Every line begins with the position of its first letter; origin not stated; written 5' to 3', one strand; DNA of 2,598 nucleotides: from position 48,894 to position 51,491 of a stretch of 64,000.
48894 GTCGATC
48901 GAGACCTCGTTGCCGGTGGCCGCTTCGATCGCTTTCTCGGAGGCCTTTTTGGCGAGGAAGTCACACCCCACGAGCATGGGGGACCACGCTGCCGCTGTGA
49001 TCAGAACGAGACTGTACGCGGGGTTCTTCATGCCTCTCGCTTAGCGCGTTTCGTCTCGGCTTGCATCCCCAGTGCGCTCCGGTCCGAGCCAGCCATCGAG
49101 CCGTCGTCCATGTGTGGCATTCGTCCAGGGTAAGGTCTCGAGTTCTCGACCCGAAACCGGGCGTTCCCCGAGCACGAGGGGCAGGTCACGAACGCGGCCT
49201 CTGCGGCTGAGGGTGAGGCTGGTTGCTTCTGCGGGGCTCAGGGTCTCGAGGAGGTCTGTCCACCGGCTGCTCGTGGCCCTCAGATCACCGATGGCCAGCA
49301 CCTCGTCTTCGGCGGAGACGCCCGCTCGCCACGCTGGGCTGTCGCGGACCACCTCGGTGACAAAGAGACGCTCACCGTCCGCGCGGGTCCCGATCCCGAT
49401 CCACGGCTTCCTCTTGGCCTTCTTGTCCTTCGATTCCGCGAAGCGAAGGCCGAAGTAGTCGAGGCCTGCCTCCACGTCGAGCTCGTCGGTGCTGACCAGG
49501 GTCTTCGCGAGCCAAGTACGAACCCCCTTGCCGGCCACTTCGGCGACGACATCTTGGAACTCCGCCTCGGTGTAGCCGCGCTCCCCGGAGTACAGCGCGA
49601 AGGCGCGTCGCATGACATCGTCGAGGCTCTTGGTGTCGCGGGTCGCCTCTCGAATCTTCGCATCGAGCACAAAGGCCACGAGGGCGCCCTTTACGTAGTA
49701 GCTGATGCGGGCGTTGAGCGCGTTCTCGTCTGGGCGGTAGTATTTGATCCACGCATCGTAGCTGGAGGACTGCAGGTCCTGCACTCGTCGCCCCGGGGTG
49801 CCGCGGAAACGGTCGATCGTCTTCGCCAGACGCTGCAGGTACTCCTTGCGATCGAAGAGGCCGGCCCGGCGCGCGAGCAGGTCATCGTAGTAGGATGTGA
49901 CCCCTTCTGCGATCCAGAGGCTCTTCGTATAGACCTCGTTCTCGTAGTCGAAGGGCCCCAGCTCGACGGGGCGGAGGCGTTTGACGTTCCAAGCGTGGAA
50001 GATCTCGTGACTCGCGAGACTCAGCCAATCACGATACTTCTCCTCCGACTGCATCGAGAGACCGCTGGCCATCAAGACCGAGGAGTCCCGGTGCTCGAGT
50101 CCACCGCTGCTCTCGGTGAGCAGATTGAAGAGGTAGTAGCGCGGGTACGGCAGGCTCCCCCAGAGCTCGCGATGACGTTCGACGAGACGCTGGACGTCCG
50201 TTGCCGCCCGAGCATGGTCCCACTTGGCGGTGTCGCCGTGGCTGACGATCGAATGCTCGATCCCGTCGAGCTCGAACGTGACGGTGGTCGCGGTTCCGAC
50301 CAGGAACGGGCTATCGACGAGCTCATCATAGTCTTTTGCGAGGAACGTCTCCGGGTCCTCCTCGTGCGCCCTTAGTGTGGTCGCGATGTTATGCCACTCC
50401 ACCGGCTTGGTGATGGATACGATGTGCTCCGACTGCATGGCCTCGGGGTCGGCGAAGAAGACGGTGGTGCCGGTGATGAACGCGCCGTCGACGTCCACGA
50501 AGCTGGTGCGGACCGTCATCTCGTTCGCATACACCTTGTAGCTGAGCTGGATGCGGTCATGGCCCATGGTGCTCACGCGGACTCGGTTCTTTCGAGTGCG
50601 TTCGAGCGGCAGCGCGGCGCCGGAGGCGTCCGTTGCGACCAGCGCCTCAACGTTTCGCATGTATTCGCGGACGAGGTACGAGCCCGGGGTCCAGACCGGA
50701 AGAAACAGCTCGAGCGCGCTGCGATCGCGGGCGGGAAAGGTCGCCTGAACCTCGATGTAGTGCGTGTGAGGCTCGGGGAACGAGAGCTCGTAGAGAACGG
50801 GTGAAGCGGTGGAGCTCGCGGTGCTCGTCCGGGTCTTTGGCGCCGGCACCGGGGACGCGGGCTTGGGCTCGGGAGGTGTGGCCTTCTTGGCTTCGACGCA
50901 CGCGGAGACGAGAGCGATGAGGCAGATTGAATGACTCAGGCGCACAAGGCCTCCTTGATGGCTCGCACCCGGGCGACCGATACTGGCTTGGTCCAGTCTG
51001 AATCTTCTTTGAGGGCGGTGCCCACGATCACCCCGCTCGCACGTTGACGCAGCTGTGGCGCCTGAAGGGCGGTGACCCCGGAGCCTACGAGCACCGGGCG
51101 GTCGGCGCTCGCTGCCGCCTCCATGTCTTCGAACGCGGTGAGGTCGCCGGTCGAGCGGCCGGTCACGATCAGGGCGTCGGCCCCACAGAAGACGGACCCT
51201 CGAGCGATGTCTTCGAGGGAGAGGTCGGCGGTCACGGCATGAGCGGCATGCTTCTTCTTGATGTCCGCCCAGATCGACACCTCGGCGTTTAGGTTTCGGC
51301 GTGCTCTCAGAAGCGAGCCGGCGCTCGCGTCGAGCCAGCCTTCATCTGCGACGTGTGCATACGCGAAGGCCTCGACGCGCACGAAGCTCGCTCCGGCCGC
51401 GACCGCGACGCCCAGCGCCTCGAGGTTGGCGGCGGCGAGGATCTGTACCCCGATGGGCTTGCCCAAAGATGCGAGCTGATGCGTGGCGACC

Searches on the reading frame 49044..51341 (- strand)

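Call 56: search_protein_families(library=pfam, proteins=[window:49044-51341:-], max_evalue=0.0001)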
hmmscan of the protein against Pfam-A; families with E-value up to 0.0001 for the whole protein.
window:49044-51341:- (766 aa): 4 families
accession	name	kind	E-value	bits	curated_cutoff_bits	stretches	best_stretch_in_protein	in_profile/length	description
PF05299.18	Peptidase_M61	-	3.1e-47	160.2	22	1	440-555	3-118/118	M61 glycyl aminopeptidase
PF17899.6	Peptidase_M61_N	-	1.3e-45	155.9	23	1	184-349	2-167/168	Peptidase M61 N-terminal domain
PF13180.12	PDZ_2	-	3e-05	24.7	27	1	647-720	2-76/80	PDZ domain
PF17820.7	PDZ_6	-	3.5e-05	23.9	27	1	660-689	1-30/54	PDZ domain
